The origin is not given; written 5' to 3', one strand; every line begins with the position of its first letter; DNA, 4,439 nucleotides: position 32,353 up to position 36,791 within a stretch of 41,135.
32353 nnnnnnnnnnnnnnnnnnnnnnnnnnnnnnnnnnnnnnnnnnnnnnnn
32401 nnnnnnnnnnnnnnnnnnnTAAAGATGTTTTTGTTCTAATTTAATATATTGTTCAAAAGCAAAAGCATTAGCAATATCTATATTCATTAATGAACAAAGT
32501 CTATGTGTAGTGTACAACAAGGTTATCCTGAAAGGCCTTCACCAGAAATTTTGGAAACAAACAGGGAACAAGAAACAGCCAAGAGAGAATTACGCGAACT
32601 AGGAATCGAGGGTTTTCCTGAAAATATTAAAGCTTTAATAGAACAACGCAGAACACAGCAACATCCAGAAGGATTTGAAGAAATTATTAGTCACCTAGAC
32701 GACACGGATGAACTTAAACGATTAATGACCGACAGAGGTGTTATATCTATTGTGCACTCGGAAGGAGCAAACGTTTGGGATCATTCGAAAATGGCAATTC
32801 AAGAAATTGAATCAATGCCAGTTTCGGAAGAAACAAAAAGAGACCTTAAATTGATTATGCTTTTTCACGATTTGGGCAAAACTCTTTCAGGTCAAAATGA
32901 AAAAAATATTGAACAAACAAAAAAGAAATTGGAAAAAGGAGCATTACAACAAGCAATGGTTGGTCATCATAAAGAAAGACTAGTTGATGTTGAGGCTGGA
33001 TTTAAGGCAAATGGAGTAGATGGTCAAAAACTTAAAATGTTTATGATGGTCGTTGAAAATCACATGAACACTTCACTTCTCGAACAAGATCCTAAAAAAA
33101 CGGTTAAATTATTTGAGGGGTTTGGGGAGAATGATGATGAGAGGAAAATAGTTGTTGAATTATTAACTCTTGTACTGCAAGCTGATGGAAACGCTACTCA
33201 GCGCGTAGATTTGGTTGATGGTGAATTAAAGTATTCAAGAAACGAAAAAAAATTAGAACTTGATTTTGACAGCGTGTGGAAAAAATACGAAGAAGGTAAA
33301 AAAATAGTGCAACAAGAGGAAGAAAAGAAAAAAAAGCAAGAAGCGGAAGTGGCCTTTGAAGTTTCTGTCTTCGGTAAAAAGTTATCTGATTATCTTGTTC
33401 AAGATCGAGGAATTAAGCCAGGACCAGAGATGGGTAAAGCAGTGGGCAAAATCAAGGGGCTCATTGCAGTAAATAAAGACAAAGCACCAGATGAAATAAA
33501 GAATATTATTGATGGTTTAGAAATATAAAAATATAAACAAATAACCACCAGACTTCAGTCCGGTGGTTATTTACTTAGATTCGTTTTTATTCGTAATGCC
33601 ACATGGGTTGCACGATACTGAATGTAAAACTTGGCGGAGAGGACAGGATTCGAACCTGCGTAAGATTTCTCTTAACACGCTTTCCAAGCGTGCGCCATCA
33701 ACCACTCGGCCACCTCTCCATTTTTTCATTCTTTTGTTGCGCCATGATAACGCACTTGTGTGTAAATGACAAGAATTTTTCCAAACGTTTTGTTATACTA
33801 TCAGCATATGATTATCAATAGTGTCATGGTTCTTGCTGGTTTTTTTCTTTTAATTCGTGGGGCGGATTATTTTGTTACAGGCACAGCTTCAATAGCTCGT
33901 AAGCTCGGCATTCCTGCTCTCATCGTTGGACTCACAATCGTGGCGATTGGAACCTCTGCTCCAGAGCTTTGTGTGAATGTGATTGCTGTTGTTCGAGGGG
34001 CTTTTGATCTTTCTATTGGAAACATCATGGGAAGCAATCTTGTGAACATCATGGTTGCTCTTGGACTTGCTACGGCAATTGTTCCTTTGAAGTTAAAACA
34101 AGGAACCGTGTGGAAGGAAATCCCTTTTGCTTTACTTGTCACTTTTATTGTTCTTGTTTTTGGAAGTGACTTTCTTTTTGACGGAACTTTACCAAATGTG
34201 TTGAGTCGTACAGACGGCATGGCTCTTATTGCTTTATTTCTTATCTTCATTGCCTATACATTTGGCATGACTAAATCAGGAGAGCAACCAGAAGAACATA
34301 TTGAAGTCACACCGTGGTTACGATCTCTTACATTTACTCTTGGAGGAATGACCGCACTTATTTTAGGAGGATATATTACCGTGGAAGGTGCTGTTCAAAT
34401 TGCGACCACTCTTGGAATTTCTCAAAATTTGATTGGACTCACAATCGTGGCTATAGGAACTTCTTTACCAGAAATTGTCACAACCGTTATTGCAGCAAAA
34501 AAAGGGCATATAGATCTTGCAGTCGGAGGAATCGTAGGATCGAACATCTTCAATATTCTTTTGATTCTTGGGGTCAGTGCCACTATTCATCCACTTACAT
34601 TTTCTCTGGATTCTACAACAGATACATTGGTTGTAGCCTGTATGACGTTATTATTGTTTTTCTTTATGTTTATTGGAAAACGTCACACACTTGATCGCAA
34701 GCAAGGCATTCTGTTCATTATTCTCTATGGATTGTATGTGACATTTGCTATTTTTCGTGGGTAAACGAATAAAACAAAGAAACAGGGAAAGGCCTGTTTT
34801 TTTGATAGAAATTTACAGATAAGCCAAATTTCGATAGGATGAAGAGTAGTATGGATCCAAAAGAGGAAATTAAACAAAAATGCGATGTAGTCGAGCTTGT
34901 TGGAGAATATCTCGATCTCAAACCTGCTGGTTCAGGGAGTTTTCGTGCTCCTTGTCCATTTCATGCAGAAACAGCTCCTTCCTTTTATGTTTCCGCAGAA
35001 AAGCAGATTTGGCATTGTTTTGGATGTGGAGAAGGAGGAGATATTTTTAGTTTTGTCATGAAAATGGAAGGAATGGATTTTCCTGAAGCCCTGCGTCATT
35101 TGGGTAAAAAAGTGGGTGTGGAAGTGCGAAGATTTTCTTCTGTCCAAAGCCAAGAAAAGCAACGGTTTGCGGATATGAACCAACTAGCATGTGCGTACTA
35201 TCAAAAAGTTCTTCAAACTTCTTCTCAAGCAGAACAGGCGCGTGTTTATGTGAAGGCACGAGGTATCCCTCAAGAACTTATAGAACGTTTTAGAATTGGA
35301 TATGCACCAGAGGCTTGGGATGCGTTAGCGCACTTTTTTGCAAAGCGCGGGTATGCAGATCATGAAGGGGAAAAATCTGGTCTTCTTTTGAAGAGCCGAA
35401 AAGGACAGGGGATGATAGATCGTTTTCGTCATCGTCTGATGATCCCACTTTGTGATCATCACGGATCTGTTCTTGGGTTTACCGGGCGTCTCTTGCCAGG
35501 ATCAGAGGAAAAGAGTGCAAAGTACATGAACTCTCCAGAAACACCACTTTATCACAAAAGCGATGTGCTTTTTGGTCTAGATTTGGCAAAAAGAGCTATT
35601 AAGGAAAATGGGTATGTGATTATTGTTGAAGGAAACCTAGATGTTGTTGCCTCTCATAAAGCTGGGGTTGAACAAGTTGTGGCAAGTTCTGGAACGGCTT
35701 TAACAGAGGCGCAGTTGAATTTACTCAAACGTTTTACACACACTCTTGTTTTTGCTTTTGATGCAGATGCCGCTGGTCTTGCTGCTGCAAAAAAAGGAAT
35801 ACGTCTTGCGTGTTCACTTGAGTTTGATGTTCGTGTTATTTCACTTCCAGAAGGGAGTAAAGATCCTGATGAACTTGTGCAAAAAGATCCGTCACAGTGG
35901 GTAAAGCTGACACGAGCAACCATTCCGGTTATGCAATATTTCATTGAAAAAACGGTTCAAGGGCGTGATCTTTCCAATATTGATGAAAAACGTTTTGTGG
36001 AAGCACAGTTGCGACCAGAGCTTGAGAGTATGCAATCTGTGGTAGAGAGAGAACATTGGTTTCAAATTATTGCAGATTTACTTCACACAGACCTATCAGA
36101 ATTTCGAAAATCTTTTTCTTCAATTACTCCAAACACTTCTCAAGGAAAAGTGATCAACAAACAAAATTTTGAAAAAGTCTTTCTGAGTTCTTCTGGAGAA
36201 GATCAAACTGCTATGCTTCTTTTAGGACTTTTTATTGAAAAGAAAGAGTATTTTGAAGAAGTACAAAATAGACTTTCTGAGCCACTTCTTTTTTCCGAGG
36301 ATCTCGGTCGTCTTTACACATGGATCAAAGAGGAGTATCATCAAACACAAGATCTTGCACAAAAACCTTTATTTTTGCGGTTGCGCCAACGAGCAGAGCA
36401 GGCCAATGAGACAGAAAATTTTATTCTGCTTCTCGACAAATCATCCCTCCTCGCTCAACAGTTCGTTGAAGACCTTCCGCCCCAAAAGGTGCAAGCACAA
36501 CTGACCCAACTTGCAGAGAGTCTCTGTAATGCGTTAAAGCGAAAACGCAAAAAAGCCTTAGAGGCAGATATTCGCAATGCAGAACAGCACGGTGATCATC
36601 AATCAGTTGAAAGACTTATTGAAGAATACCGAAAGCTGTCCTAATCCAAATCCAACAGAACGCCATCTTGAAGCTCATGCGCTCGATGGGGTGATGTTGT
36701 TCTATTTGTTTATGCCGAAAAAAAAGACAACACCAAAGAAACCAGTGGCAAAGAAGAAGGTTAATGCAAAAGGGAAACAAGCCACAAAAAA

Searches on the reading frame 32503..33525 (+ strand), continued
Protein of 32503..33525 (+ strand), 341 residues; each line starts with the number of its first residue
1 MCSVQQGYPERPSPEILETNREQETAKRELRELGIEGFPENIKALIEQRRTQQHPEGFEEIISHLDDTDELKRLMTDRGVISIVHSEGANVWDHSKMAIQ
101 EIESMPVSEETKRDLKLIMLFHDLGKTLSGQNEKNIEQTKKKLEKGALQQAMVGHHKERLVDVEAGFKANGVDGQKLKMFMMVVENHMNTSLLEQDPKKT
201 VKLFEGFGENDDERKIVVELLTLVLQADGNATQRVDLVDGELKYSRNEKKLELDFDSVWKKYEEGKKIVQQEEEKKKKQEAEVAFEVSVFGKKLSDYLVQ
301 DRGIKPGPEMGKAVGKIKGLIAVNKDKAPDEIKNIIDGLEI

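Call 68: search_protein_families(library=pfam, proteins=[P0300, P0301, P0304, P0312, P0318, P0316, P0334, P0322, P0343, P0354], max_evalue=0.001)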
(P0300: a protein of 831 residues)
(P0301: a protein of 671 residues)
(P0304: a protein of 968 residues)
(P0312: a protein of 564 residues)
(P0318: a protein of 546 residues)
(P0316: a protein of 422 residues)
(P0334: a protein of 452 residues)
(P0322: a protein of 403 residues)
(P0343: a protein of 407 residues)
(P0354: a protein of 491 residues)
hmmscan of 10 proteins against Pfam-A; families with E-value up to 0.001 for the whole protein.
P0300 (831 aa): 0 families

P0301 (671 aa): 0 families

P0304 (968 aa): 0 families

P0312 (564 aa): 1 family
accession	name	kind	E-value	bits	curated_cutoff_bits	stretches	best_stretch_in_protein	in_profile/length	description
PF01966.28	HD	-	2.9e-09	37.7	22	1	107-217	11-93/116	HD domain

P0318 (546 aa): 1 family
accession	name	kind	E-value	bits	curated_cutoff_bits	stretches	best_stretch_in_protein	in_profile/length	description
PF01966.28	HD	-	1.1e-09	39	22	1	100-189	21-99/116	HD domain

P0316 (422 aa): 0 families

P0334 (452 aa): 0 families

P0322 (403 aa): 0 families

P0343 (407 aa): 0 families

P0354 (491 aa): 2 families
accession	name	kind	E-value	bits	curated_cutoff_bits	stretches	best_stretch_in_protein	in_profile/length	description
PF13521.12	AAA_28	-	1.6e-23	84.2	27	1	78-248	2-164/164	AAA domain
PF01966.28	HD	-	5.4e-05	23.9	22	1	317-377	22-90/116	HD domain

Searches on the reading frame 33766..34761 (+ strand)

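Call 4: search_protein_families(library=pfam, proteins=[window:33766-34761:+], max_evalue=0.1)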
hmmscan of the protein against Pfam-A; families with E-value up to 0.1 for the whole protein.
window:33766-34761:+ (332 aa): 2 families
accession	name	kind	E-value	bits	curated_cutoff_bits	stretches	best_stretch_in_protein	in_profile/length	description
PF01699.29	Na_Ca_ex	-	1.2e-62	210.8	24.9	2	189-329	4-150/151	Sodium/calcium exchanger protein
PF02007.24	MtrH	-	0.078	12.5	22.8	0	197-255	163-220/299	Tetrahydromethanopterin S-methyltransferase MtrH subunit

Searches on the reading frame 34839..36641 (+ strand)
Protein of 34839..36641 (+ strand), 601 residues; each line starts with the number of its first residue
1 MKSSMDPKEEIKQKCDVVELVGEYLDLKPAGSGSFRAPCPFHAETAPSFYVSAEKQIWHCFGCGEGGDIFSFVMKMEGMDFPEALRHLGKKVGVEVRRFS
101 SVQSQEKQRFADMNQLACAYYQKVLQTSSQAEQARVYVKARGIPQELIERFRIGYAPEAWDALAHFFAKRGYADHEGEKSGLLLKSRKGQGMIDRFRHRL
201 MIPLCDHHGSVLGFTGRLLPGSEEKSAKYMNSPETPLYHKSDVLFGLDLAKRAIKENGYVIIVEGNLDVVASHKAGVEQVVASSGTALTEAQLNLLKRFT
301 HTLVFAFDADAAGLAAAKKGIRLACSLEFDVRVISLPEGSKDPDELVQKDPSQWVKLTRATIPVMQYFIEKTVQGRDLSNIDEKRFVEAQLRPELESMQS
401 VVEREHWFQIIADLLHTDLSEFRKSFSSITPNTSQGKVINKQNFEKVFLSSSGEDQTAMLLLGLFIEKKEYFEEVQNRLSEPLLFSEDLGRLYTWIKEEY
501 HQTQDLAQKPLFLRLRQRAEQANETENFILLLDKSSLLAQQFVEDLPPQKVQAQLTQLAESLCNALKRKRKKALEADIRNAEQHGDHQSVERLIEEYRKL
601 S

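Call 28: find_homologous_proteins(query=window:34839-36641:+, max_evalue=1e-30)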
Query window:34839-36641:+ (601 aa): 7879 proteins with E <= 1e-30 among 8000 candidates; the best 120 are listed.
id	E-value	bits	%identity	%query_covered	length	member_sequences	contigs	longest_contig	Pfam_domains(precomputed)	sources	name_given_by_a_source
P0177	0.0e+0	1342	100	99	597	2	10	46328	PF08275.18,PF13155.13,PF01807.26,PF13662.13,PF01751.29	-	-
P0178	4.2e-279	945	71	99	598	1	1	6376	PF08275.18,PF13155.13,PF01807.26,PF13662.13,PF01751.29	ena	-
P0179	1.8e-220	752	58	99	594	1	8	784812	PF08275.18,PF13155.13,PF01807.26,PF13662.13,PF10410.15,PF01751.29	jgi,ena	jgi:DNA primase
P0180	6.2e-211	720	56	99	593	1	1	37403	PF08275.18,PF13155.13,PF01807.26,PF13662.13,PF10410.15,PF01751.29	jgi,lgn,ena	-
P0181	3.1e-210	718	56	99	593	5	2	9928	PF08275.18,PF13155.13,PF01807.26,PF13662.13,PF10410.15,PF01751.29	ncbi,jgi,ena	-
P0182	6.2e-209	714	55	99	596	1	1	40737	PF08275.18,PF13155.13,PF01807.26,PF13662.13,PF10410.15,PF01751.29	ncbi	ncbi:MAG: DNA primase [Patescibacteria group bacterium]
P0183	1.7e-205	702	55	99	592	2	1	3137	PF08275.18,PF13155.13,PF01807.26,PF13662.13,PF10410.15,PF01751.29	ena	-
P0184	1.2e-200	686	53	99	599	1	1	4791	PF08275.18,PF13155.13,PF01807.26,PF13662.13,PF10410.15,PF01751.29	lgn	-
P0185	1.6e-198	679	53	99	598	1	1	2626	PF08275.18,PF13155.13,PF01807.26,PF13662.13,PF10410.15,PF01751.29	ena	-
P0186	7.0e-198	677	54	99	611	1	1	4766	PF08275.18,PF13155.13,PF01807.26,PF13662.13,PF10410.15,PF01751.29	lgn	-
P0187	3.7e-196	672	52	99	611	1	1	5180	PF08275.18,PF13155.13,PF01807.26,PF13662.13,PF10410.15,PF01751.29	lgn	-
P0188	6.5e-196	671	53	99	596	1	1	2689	PF08275.18,PF13155.13,PF01807.26,PF13662.13,PF10410.15,PF01751.29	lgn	-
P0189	3.5e-195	668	53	99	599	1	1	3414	PF08275.18,PF13155.13,PF01807.26,PF13662.13,PF10410.15,PF01751.29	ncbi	-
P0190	3.6e-195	668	52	99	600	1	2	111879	PF08275.18,PF13155.13,PF01807.26,PF13662.13,PF10410.15,PF01751.29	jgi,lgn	-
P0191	5.3e-195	668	52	99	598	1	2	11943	PF08275.18,PF13155.13,PF01807.26,PF13662.13,PF10410.15,PF01751.29,PF13362.13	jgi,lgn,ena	jgi:DNA primase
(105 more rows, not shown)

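Call 37: find_encoding_contigs(protein=P0178, flank=8000, max_places=2)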
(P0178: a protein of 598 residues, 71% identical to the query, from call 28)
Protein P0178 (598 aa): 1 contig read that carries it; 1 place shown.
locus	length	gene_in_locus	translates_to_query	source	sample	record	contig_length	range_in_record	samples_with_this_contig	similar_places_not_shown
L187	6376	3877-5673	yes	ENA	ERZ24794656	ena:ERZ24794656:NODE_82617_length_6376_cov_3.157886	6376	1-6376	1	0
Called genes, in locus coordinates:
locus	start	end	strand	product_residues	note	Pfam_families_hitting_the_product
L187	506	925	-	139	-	-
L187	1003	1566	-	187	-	PF13347:MFS_2 (weak), PF07690:MFS_1, PF05977:MFS_3 (weak)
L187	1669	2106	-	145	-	-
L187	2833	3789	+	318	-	PF01699:Na_Ca_ex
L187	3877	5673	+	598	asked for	PF01807:Zn_ribbon_DnaG, PF08275:DNAG_N, PF01751:Toprim, PF13155:Toprim_2, PF13662:Toprim_4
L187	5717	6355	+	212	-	PF00140:Sigma70_r1_2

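Call 69: find_encoding_contigs(protein=P0179, flank=10000, max_places=1)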
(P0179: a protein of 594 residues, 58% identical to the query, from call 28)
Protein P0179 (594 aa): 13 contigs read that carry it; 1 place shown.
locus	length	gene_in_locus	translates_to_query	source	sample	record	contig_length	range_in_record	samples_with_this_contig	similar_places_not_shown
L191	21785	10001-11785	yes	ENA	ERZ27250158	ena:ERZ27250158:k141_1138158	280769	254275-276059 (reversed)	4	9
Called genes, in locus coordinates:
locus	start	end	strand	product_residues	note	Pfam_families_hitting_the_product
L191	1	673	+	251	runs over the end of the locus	PF09359:VTC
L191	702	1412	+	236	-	PF16316:DUF4956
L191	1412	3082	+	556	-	PF08757:CotH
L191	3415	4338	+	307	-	-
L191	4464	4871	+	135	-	-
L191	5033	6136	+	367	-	-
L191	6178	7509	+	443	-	-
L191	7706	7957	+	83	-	PF01541:GIY-YIG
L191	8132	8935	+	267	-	PF00583:Acetyltransf_1 (weak), PF13508:Acetyltransf_7 (weak)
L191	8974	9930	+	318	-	PF01699:Na_Ca_ex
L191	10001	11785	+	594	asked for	PF01807:Zn_ribbon_DnaG, PF08275:DNAG_N, PF01751:Toprim, PF13155:Toprim_2, PF13662:Toprim_4, PF10410:DnaB_bind (weak)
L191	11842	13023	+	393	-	PF00140:Sigma70_r1_2, PF04542:Sigma70_r2, PF04539:Sigma70_r3, PF04545:Sigma70_r4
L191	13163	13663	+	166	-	-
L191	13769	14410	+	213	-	-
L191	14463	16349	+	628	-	PF25990:Beta-barrel_YknX (faint), PF00364:Biotin_lipoyl (faint), PF26002:Beta-barrel_AprE (faint)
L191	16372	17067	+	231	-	PF00005:ABC_tran, PF02463:SMC_N (weak)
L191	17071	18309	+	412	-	PF12704:MacB_PCD, PF02687:FtsX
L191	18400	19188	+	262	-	-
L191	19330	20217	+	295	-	-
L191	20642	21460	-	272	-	-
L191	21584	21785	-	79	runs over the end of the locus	-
